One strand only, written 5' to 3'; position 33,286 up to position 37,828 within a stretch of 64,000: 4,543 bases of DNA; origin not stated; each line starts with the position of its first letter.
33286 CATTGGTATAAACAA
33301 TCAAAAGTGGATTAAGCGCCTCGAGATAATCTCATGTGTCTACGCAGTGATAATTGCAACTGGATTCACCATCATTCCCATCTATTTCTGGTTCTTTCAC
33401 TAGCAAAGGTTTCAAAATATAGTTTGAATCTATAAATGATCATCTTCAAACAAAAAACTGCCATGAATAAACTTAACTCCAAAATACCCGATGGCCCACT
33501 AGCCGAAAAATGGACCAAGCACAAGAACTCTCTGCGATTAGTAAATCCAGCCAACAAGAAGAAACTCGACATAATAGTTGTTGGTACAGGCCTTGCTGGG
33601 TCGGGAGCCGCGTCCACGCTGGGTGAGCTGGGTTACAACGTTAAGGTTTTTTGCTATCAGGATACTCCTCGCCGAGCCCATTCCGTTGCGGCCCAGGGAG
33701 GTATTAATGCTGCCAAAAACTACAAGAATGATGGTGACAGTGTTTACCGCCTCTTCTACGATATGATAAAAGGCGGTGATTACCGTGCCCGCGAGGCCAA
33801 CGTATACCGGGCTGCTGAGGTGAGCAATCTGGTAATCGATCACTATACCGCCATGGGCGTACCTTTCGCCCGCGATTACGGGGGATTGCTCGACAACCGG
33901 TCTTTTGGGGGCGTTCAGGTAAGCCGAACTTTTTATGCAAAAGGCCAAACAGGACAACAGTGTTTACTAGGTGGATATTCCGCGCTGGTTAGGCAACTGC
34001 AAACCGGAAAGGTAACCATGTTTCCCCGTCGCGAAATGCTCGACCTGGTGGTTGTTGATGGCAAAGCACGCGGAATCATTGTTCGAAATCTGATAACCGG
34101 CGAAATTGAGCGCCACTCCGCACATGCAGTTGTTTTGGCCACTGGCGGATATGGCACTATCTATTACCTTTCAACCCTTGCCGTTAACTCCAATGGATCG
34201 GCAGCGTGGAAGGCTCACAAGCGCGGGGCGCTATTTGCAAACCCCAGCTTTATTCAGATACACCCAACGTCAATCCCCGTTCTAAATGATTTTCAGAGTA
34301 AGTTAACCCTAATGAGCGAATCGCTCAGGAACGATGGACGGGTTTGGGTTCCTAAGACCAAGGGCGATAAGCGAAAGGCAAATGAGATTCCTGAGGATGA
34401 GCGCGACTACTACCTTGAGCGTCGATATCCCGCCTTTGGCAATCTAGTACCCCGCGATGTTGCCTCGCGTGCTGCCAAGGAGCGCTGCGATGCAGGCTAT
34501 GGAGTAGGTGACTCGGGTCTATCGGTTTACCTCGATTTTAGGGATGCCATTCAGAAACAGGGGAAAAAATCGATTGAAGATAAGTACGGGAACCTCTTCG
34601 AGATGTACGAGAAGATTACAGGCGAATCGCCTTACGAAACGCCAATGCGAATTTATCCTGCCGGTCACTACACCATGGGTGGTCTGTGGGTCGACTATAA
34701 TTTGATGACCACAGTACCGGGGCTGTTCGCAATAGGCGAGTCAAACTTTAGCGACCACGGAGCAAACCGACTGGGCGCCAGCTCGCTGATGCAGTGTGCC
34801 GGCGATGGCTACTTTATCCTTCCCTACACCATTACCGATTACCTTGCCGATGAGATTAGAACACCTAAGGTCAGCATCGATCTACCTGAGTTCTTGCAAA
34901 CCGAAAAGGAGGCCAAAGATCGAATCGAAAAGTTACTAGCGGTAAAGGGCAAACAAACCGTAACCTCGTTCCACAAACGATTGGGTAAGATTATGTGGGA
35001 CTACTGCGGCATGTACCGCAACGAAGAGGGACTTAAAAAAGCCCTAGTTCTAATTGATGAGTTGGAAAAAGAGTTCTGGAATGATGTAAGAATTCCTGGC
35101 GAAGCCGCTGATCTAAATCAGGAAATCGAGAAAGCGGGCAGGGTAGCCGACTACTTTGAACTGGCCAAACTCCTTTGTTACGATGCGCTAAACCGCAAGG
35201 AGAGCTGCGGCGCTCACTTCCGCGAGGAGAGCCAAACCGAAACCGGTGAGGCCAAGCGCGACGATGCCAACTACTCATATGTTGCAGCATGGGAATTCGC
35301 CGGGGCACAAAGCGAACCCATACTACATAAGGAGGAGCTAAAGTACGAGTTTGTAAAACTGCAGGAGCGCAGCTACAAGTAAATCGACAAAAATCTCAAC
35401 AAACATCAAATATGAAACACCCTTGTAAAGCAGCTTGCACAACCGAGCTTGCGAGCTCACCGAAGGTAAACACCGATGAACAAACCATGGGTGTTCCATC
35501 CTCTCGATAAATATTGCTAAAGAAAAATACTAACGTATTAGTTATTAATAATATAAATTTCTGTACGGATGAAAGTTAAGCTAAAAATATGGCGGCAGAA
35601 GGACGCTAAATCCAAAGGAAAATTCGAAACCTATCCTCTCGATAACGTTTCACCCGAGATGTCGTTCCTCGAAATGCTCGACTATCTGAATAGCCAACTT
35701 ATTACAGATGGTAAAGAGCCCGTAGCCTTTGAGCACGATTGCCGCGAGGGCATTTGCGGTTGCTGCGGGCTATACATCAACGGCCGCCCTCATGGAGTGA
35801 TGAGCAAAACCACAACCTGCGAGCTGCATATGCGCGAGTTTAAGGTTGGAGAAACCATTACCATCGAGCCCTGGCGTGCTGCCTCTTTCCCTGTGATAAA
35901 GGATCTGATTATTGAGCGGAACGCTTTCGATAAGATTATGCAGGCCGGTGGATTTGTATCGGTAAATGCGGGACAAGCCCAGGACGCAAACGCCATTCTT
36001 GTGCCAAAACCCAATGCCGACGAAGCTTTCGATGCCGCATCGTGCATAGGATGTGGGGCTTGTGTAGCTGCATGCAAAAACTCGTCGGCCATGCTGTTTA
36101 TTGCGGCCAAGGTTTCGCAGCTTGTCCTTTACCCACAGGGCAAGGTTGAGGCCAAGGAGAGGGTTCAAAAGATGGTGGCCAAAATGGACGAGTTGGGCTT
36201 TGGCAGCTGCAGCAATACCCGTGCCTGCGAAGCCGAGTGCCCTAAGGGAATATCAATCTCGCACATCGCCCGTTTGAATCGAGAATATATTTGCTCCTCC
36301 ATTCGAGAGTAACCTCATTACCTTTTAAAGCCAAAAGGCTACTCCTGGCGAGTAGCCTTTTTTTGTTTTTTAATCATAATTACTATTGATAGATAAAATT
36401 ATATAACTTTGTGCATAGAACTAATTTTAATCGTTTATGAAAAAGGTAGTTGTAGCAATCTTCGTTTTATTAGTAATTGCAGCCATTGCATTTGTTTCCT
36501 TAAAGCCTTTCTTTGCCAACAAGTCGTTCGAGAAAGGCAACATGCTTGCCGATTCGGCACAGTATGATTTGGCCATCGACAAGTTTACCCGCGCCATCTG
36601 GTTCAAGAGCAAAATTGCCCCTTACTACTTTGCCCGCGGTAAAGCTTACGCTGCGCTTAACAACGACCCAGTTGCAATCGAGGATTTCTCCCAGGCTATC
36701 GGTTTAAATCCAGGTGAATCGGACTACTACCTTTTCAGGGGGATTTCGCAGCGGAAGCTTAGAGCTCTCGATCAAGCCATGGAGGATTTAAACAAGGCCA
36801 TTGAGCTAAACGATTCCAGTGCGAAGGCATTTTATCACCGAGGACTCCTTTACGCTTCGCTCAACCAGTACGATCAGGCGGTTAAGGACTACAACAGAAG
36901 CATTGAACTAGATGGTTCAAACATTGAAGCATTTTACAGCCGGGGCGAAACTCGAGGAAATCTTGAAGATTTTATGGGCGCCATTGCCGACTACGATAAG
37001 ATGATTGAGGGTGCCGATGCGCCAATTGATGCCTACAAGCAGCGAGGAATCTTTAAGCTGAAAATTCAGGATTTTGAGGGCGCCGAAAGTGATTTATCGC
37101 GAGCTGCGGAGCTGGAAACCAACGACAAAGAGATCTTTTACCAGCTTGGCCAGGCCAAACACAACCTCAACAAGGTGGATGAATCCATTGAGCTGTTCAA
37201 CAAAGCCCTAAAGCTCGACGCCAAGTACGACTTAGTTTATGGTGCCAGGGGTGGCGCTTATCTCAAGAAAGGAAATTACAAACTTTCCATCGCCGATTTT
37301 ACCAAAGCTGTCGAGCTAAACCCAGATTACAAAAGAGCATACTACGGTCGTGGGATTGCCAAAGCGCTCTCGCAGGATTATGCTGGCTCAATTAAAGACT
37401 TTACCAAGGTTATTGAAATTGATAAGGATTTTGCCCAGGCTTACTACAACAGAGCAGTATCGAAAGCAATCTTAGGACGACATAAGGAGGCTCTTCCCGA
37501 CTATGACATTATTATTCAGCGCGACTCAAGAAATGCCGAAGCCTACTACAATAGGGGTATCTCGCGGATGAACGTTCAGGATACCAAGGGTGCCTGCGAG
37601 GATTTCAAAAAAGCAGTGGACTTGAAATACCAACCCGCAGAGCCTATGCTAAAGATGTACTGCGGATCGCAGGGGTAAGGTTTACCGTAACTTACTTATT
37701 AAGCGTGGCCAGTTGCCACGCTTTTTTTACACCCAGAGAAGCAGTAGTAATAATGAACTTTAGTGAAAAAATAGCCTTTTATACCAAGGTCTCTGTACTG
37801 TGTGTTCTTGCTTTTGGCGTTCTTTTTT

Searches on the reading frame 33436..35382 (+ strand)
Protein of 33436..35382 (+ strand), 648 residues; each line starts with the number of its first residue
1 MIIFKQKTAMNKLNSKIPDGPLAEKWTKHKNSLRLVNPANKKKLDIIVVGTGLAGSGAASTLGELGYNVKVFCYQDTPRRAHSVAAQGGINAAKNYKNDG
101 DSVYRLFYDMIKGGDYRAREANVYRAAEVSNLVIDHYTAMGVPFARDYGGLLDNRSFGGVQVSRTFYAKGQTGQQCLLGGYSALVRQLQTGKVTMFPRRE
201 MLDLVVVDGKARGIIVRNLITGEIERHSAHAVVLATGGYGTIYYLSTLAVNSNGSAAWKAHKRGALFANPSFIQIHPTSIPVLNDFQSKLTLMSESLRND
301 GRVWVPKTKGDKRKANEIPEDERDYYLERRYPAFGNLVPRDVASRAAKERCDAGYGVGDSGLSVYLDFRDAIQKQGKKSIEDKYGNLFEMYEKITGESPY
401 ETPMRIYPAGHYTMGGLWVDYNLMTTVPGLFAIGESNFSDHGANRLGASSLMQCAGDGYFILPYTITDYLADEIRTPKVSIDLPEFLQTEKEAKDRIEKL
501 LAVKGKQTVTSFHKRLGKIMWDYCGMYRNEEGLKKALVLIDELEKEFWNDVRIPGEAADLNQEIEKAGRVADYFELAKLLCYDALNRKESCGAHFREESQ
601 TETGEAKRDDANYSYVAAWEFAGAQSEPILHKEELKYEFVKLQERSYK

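Call 12: search_protein_families(library=pfam, proteins=[window:33436-35382:+], max_evalue=0.001)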
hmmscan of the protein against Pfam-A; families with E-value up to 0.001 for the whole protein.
window:33436-35382:+ (648 aa): 6 families
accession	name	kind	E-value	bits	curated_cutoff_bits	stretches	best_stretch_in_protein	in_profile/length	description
PF00890.30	FAD_binding_2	-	4.7e-54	184.6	20.4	1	45-451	1-414/414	FAD binding domain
PF02910.25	Succ_DH_flav_C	-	5.2e-37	127.1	20.8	1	513-647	1-130/130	Fumarate reductase flavoprotein C-term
PF01266.30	DAO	-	3.2e-08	33.9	27.9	0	45-109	1-66/353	FAD dependent oxidoreductase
PF07992.20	Pyr_redox_2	-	4.6e-06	26.7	26.1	0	45-238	2-109/291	Pyridine nucleotide-disulphide oxidoreductase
PF03486.20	HI0933_like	-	0.00029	20.8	50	0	45-97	2-54/244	HI0933-like protein Rossmann domain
PF01134.28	GIDA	-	0.00046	19.8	22.1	0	45-77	1-29/391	Glucose inhibited division protein A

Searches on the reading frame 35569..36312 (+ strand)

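Call 12: search_protein_families(library=pfam, proteins=[window:35569-36312:+], max_evalue=0.001)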
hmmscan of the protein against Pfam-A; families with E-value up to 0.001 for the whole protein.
window:35569-36312:+ (247 aa): 9 families
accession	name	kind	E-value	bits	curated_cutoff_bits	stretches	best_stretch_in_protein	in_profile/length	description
PF13085.11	Fer2_3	-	2.1e-23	82.8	27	1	4-120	1-105/107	2Fe-2S iron-sulfur cluster binding domain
PF13183.11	Fer4_8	-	3.2e-08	34.4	27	1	156-228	2-68/68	4Fe-4S dicluster domain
PF12838.12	Fer4_7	-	5.3e-08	33.7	27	1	158-228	1-52/52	4Fe-4S dicluster domain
PF13187.11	Fer4_9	-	1.8e-05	25.1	27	0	159-227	2-50/52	4Fe-4S dicluster domain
PF12837.12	Fer4_6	-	0.00011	22.4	25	1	154-170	4-20/24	4Fe-4S binding domain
PF12797.12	Fer4_2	-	0.00011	22.4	24.5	1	154-170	5-21/22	4Fe-4S binding domain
PF00037.32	Fer4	-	0.00015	21.9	21.1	1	154-169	3-18/24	4Fe-4S binding domain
PF13534.11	Fer4_17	-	0.00016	22.6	22.2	1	158-229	1-61/61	4Fe-4S dicluster domain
PF13237.11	Fer4_10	-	0.0003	21.1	25.5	1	154-225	4-53/53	4Fe-4S dicluster domain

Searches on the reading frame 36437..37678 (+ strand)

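Call 12: search_protein_families(library=pfam, proteins=[window:36437-37678:+], max_evalue=0.001)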
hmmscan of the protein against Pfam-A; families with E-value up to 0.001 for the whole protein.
window:36437-37678:+ (413 aa): 19 families
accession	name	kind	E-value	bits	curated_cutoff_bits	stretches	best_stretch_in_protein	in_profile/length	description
PF00515.34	TPR_1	-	8.8e-57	187.2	27.8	4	129-162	1-34/34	Tetratricopeptide repeat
PF07719.23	TPR_2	-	7e-46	151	27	3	129-161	1-33/34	Tetratricopeptide repeat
PF13414.12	TPR_11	-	1.1e-42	143.9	26.8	5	136-172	1-37/42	TPR repeat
PF13181.12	TPR_8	-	1.1e-37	125.4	25.7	3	129-161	1-33/34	Tetratricopeptide repeat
PF13431.12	TPR_17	-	1.5e-27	93.9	24.4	1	119-149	3-33/34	Tetratricopeptide repeat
PF13432.12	TPR_16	-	8e-25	87.4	32.7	2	272-328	4-60/65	Tetratricopeptide repeat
PF13371.12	TPR_9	-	5.1e-20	71.7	35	0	139-199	5-65/73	Tetratricopeptide repeat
PF13428.12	TPR_14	-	1.1e-16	60.1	23.5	0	131-167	3-39/44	Tetratricopeptide repeat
PF13424.12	TPR_12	-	5.3e-16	59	30.1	0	268-330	6-76/77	Tetratricopeptide repeat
PF13174.12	TPR_6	-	7.4e-13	48.7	26.3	0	131-157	2-28/33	Tetratricopeptide repeat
PF14559.12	TPR_19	-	1.3e-10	41.9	25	0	211-268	5-62/68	Tetratricopeptide repeat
PF23914.1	TPR_CcmH_CycH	-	8.2e-08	32.7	42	0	107-191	62-149/158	Cytochrome c-type biogenesis protein H TPR domain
PF10516.15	SHNi-TPR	-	1.4e-06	28.2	21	0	144-158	16-30/38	SHNi-TPR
PF25575.1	TPR_BSK1_C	-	2e-06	28.1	42.2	0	40-92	55-108/118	Serine/threonine-protein kinase BSK1-like, TPR repeats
PF25063.1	ARM_TT21_C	-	2.9e-06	27.8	35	1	110-161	110-161/209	Tetratricopeptide repeat protein 21 C-terminal ARM domain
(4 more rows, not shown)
